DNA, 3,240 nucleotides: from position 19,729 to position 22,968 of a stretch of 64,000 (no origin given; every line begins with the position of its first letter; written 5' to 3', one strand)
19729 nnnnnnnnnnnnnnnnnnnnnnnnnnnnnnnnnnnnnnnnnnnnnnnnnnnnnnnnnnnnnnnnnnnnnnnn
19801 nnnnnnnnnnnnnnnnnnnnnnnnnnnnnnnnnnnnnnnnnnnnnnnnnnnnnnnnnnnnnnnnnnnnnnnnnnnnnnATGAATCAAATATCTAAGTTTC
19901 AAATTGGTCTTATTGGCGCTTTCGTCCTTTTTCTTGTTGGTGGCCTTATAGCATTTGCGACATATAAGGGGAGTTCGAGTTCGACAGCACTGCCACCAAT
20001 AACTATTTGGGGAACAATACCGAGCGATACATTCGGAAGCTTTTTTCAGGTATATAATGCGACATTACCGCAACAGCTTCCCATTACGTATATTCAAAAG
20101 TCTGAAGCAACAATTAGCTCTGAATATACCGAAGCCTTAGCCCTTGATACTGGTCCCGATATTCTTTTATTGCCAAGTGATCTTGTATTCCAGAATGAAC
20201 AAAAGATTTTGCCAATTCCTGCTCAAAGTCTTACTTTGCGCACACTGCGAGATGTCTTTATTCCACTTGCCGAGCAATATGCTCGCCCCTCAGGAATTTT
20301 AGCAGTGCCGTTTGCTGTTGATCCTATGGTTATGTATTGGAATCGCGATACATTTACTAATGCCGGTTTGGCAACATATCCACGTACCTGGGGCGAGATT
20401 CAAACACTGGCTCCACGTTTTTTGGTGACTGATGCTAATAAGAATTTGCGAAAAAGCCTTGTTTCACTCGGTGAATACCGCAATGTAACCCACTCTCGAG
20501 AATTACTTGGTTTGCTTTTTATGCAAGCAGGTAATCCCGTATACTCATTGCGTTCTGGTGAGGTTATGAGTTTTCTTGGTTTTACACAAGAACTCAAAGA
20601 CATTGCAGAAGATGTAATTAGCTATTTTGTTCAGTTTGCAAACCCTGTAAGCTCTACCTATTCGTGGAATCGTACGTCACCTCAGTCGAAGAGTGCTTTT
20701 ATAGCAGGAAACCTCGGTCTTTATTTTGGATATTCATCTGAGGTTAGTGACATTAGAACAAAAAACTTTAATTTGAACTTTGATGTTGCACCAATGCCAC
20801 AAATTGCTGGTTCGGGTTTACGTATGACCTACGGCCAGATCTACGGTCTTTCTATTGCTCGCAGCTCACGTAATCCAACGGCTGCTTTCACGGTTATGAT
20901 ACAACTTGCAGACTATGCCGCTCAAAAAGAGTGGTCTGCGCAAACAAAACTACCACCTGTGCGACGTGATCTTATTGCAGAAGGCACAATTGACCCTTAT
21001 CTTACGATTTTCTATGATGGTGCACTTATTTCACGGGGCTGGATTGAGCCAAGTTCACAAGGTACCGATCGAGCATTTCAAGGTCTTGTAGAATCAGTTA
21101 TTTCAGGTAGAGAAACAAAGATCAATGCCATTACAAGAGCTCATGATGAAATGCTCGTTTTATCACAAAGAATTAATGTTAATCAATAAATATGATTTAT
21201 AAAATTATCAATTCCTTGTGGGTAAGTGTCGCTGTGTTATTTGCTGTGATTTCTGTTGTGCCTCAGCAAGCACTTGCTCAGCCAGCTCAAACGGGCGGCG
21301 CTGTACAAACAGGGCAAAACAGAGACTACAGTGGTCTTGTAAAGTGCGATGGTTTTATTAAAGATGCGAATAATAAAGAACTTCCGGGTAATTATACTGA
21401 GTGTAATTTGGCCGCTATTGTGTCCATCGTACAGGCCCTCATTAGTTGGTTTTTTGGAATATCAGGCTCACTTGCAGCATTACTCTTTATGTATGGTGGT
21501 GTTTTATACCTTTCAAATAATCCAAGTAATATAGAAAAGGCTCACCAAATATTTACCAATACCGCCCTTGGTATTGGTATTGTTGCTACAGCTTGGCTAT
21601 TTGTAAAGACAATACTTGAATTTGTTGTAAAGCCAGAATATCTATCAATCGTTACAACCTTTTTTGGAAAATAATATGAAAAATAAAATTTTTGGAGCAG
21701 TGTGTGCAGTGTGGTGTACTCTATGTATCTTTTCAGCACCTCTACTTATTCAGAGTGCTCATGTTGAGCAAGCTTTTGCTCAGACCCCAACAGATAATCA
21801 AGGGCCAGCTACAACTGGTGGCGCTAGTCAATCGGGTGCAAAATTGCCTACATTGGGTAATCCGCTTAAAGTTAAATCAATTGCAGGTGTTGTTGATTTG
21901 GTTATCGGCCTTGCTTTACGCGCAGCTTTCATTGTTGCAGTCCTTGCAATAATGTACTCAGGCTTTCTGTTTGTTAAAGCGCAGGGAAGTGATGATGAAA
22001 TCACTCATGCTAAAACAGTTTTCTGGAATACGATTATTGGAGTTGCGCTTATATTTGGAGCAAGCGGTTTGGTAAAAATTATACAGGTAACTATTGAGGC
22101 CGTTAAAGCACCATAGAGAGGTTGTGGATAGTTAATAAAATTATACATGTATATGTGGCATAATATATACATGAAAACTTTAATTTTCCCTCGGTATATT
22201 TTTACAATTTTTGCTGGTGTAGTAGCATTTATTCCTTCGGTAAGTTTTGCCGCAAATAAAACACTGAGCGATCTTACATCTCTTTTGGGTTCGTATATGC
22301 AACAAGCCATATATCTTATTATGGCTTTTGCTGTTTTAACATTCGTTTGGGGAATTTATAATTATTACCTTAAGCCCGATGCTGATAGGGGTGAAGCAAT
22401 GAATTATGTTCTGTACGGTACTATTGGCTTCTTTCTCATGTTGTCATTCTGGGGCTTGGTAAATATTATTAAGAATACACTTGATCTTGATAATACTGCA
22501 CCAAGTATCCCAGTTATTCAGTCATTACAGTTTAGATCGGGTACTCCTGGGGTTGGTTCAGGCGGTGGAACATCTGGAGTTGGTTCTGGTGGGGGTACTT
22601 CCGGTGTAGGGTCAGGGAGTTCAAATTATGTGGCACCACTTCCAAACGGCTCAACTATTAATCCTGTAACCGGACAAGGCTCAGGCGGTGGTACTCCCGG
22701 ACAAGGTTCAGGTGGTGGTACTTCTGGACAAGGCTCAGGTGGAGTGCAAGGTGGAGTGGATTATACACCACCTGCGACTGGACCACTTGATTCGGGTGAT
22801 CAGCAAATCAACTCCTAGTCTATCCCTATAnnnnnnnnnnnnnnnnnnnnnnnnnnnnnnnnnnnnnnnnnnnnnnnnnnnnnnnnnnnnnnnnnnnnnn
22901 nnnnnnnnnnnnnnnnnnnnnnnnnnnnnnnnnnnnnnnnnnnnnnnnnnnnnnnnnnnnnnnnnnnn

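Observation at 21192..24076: Tandem array of six VirB2/TrbC-like pilin paralogs with a 354-bp perfect duplication and hypervariable Gly-rich tails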

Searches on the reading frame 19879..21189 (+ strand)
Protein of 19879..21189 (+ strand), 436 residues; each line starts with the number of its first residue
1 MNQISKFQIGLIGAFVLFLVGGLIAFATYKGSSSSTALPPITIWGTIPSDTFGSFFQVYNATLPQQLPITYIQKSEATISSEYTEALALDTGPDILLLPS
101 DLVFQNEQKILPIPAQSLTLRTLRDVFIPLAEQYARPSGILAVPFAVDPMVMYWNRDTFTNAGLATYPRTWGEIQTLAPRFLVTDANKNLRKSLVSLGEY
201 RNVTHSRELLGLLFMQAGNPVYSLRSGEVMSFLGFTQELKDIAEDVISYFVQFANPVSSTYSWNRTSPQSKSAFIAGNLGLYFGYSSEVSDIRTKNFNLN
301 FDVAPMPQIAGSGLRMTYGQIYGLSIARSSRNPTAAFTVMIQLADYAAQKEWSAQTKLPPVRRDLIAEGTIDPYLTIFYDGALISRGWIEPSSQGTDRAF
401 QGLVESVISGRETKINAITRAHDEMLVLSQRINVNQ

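Call 6: search_protein_families(library=pfam, proteins=[window:19879-21189:+], max_evalue=1)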
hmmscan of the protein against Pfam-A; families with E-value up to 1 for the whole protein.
window:19879-21189:+ (436 aa): 2 families
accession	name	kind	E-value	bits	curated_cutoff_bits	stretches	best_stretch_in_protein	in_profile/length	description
PF13416.11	SBP_bac_8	-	7.9e-13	49.3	27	1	70-367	15-267/279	Bacterial extracellular solute-binding protein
PF01547.30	SBP_bac_1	-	1.4e-12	48.7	26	1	84-340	41-297/307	Bacterial extracellular solute-binding protein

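Call 7: search_protein_families(library=ncbifam, proteins=[window:19879-21189:+], max_evalue=1)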
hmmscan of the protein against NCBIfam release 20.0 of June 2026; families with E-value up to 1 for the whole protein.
window:19879-21189:+ (436 aa): 1 family
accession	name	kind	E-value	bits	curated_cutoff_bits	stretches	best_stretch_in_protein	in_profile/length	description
NF008211.0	PRK10974.1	equivalog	0.00052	18.7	411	1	127-178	122-178/439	sn-glycerol-3-phosphate ABC transporter substrate-binding protein UgpB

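Call 20: find_related_loci(query=window:19879-21189:+, collection=genome_contigs, flank=10000)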
Query window:19879-21189:+ (436 aa) in genome_contigs; peptide patterns used: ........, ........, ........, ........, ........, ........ (x = any residue, [..] = any of these).
208 stretches matched a pattern; 154 encode a relative of the query (tblastn E <= 1e-3); the best 80 are kept; 80 distinct loci.
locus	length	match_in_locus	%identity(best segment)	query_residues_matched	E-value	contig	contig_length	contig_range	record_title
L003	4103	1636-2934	94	1-433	0e+0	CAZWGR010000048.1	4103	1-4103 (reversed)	MAG TPA_asm: uncultured Candidatus Saccharibacteria bacterium isolate SRP285395_co1_403 genome assembly, contig: NODE_42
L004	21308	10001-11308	44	4-432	2e-123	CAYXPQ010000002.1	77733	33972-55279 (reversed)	MAG TPA_asm: uncultured Candidatus Saccharibacteria bacterium isolate SRP300315_co1_73 genome assembly, contig: NODE_170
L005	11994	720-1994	45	1-431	3e-123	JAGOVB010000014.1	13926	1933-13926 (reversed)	MAG: Candidatus Paceibacterota bacterium isolate Gw_Eff_bin_536 Gw_Eff_10308_length_13926_cov_8.531850, whole genome sho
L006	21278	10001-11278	44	3-425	7e-122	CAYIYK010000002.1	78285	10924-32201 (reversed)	MAG TPA_asm: uncultured Candidatus Saccharibacteria bacterium isolate ERP123247_co1_234 genome assembly, contig: NODE_13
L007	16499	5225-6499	44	1-431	5e-121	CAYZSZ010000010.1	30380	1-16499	MAG TPA_asm: uncultured Candidatus Saccharibacteria bacterium isolate SRP133034_co1_256 genome assembly, contig: NODE_14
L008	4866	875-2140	45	4-424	2e-121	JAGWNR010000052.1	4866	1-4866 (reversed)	MAG: Patescibacteria group bacterium isolate REEB237 contig-150_27733, whole genome shotgun sequence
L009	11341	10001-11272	42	3-425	7e-114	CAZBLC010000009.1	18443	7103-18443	MAG TPA_asm: uncultured Candidatus Saccharibacteria bacterium isolate SRP286056_co2_106 genome assembly, contig: NODE_46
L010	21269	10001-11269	43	4-425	1e-113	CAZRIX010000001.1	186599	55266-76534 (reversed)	MAG TPA_asm: uncultured Candidatus Saccharibacteria bacterium isolate SRP219642_co7_29 genome assembly, contig: NODE_58_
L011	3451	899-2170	42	3-425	2e-115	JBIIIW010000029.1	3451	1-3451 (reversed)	MAG: Candidatus Paceibacteria bacterium isolate ME2001-09-10pf_3300042914_group1_bin230 Rohwer_bin1538_scaffold_49483_c1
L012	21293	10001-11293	42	1-428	7e-110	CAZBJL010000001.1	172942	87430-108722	MAG TPA_asm: uncultured Candidatus Saccharibacteria bacterium isolate SRP278252_co2_184 genome assembly, contig: NODE_95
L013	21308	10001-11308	40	1-436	9e-108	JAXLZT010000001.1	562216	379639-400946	MAG: Candidatus Paceibacterota bacterium isolate STL-PAT9 C4.155.fa-1, whole genome shotgun sequence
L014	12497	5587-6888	37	1-436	2e-107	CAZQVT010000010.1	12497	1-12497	MAG TPA_asm: uncultured Candidatus Saccharibacteria bacterium isolate SRP285395_co1_397 genome assembly, contig: NODE_82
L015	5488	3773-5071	40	1-431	2e-106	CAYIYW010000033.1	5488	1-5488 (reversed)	MAG TPA_asm: uncultured Candidatus Saccharibacteria bacterium isolate ERP119705_co9_37 genome assembly, contig: NODE_248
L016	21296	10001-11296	42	1-423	4e-106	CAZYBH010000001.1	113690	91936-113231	MAG TPA_asm: uncultured Candidatus Saccharibacteria bacterium isolate SRP257259_co1_236 genome assembly, contig: NODE_14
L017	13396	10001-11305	39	1-435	2e-105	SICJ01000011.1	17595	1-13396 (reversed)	MAG: Candidatus Parcubacteria bacterium isolate Baikal-deep-G202 BACOMB-C15436, whole genome shotgun sequence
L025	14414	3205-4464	39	7-425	9e-103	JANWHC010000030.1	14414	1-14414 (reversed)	MAG: Candidatus Paceibacterota bacterium isolate CRAIB_MAG5 c_000000077922, whole genome shotgun sequence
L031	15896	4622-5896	39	1-425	4e-101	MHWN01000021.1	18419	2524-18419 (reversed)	MAG: Candidatus Zambryskibacteria bacterium RIFCSPLOWO2_02_FULL_39_26 rifcsplowo2_02_scaffold_6442, whole genome shotgun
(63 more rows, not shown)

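Call 69: search_protein_families(library=pfam, proteins=[L012:14807-16009:-, L031:9608-10957:-, L025:7510-8607:-], max_evalue=1)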
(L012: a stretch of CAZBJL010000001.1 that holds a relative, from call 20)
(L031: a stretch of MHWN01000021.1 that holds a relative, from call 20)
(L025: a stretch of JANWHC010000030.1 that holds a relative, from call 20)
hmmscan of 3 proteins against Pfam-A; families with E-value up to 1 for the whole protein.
L012:14807-16009:- (400 aa): 1 family
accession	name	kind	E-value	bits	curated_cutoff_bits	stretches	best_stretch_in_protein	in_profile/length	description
PF01145.31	Band_7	-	1.6e-05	25.5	23.6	1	176-321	49-174/176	SPFH domain / Band 7 family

L031:9608-10957:- (449 aa): 2 families
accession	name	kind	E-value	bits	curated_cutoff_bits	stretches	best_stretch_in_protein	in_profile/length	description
PF04515.18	Choline_transpo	-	0.01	15.5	26.9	1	65-128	256-325/326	Plasma-membrane choline transporter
PF16079.10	Phage_holin_5_2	-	0.56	10.9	29.2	0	85-111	17-41/76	Phage holin family Hol44, in holin superfamily V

L025:7510-8607:- (365 aa): 7 families
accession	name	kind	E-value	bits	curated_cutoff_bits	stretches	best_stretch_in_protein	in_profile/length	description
PF25184.1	YxzE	-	0.00083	20.8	40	1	2-52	1-50/65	YxzE-like putative bacteriocin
PF07695.17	7TMR-DISM_7TM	-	0.015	15.7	29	1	71-131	50-113/205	7TM diverse intracellular signalling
PF12922.13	Cnd1_N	-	0.025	14.8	27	1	15-64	45-97/164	non-SMC mitotic condensation complex subunit 1, N-term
PF17259.7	DUF5325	-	0.066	13.5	25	1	6-35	31-60/61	Family of unknown function (DUF5325)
PF11694.13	DUF3290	-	0.075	13.4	31.3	1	86-131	15-60/144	Protein of unknown function (DUF3290)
PF13567.11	DUF4131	-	0.21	11.7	31.6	0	74-117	18-60/165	Domain of unknown function (DUF4131)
PF04277.18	OAD_gamma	-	0.34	12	27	1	9-52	17-63/76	Oxaloacetate decarboxylase, gamma chain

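Call 71: find_encoding_contigs(protein=window:19879-21189:+, flank=10000, max_places=10)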
Protein window:19879-21189:+ (436 aa): 5 contigs read that carry it; 5 places shown.
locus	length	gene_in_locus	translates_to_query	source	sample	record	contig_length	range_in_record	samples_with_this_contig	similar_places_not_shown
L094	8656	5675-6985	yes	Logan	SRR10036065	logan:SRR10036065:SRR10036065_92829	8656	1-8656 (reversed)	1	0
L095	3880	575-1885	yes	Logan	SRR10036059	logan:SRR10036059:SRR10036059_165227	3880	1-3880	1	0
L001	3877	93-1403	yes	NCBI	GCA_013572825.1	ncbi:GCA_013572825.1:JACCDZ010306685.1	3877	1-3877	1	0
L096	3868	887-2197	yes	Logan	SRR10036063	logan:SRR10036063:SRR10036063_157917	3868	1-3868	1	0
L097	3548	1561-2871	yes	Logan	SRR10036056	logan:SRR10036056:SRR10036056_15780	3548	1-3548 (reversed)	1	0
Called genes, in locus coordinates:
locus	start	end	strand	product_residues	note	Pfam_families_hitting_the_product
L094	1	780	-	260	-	?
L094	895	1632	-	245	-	PF13489:Methyltransf_23, PF13847:Methyltransf_31, PF08241:Methyltransf_11, PF08242:Methyltransf_12, PF13649:Methyltransf_25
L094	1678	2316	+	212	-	PF13483:Lactamase_B_3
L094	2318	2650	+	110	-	-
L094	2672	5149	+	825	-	PF00521:DNA_topoisoIV, PF03989:DNA_gyraseA_C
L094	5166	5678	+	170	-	PF02353:CMAS (weak), PF13489:Methyltransf_23, PF01209:Ubie_methyltran, PF13847:Methyltransf_31, PF08241:Methyltransf_11, PF08242:Methyltransf_12, PF13649:Methyltransf_25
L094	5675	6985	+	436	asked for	PF01547:SBP_bac_1, PF13416:SBP_bac_8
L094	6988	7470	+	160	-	PF18895:T4SS_pilin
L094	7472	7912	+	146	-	-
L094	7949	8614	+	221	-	PF18895:T4SS_pilin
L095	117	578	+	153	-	PF01209:Ubie_methyltran, PF08241:Methyltransf_11, PF08242:Methyltransf_12, PF13489:Methyltransf_23 (weak), PF13649:Methyltransf_25, PF13847:Methyltransf_31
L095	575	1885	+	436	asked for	PF01547:SBP_bac_1, PF13416:SBP_bac_8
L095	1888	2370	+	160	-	PF18895:T4SS_pilin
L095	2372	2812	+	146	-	-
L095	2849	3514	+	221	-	PF18895:T4SS_pilin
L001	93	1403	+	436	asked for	PF01547:SBP_bac_1, PF13416:SBP_bac_8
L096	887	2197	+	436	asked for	PF01547:SBP_bac_1, PF13416:SBP_bac_8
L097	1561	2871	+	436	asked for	PF01547:SBP_bac_1, PF13416:SBP_bac_8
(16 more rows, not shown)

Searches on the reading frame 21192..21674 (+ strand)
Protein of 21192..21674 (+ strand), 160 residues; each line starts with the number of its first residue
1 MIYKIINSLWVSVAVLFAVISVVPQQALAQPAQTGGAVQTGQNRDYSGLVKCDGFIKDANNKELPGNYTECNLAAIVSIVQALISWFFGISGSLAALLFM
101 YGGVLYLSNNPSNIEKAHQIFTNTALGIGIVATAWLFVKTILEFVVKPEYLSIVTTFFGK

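Call 6: search_protein_families(library=pfam, proteins=[window:21192-21674:+], max_evalue=1)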
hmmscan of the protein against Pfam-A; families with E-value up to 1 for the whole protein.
window:21192-21674:+ (160 aa): 2 families
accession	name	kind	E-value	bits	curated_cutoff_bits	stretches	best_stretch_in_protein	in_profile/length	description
PF18895.5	T4SS_pilin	-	4.1e-09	36.8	26.6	1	75-141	4-71/71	Type IV secretion system pilin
PF23396.1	DUF7103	-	0.019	15.4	27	1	76-132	19-77/159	Family of unknown function (DUF7103)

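Call 7: search_protein_families(library=ncbifam, proteins=[window:21192-21674:+], max_evalue=1)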
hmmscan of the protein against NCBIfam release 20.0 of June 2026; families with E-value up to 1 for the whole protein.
window:21192-21674:+ (160 aa): 2 families
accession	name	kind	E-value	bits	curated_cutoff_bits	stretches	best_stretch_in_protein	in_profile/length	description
NF045849.1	ICE_MMCAP2_0565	equivalog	0.022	14.4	40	1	75-142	8-77/80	Mbov_0395 family pilin-like conjugal transfer protein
TIGR01653.1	lactococcin_972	subfamily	0.15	12.3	32.1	1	8-47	7-47/97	lactococcin 972 family bacteriocin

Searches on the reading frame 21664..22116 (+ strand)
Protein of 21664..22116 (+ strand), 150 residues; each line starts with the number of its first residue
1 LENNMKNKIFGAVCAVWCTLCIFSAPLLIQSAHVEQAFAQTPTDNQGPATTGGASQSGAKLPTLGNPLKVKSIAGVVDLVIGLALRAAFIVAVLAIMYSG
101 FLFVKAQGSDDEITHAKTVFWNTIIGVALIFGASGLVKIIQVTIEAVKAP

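Call 6: search_protein_families(library=pfam, proteins=[window:21664-22116:+], max_evalue=1)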
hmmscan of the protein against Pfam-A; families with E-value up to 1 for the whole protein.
window:21664-22116:+ (150 aa): 4 families
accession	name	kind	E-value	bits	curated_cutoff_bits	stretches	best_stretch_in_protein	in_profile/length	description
PF18895.5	T4SS_pilin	-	0.00069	20.1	26.6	1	76-140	12-71/71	Type IV secretion system pilin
PF04956.18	TrbC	-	0.0013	19.4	27.9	1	85-139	49-97/98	TrbC/VIRB2 pilin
PF11297.13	DUF3098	-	0.11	12.5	25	1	89-140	9-60/67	Protein of unknown function (DUF3098)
PF14147.11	Spore_YhaL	-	0.17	12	27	0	91-112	7-28/52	Sporulation protein YhaL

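Call 7: search_protein_families(library=ncbifam, proteins=[window:21664-22116:+], max_evalue=1)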
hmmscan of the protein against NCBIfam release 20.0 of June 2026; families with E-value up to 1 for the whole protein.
window:21664-22116:+ (150 aa): 1 family
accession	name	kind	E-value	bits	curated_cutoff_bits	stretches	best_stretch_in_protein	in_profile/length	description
NF045849.1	ICE_MMCAP2_0565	equivalog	0.55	9.9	40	0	88-141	24-77/80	Mbov_0395 family pilin-like conjugal transfer protein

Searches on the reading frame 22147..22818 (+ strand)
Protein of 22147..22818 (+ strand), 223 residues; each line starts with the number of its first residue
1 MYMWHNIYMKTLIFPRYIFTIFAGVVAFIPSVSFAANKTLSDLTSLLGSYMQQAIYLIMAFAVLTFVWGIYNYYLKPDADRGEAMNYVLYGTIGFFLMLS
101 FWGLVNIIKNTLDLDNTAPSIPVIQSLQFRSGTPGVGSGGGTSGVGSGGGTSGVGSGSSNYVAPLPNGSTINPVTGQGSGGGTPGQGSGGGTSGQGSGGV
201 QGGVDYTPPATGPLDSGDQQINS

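Call 6: search_protein_families(library=pfam, proteins=[window:22147-22818:+], max_evalue=1)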
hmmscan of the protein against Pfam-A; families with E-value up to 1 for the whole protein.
window:22147-22818:+ (223 aa): 5 families
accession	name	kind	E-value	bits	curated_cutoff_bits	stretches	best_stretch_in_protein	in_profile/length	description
PF18895.5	T4SS_pilin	-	3.1e-07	30.8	26.6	1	54-108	16-71/71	Type IV secretion system pilin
PF10251.14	PEN-2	-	0.15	12.9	25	1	55-107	11-73/93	Presenilin enhancer-2 subunit of gamma secretase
PF13346.12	ABC2_membrane_5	-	0.2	11.6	25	1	10-107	75-169/205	ABC-2 family transporter protein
PF04123.18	DUF373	-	0.79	9.5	28.3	1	6-108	213-317/335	Domain of unknown function (DUF373)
PF20563.3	DUF6773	-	0.91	9.8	27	0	41-110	75-145/163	Family of unknown function (DUF6773)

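Call 7: search_protein_families(library=ncbifam, proteins=[window:22147-22818:+], max_evalue=1)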
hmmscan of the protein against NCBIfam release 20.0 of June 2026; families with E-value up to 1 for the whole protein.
window:22147-22818:+ (223 aa): 2 families
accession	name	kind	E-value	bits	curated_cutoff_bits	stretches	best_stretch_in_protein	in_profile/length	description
NF045849.1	ICE_MMCAP2_0565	equivalog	0.0024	17.5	40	1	44-111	9-79/80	Mbov_0395 family pilin-like conjugal transfer protein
NF005044.0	PRK06458.1-4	equivalog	0.071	11.9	610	1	37-113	60-136/531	hydrogenase 4 subunit F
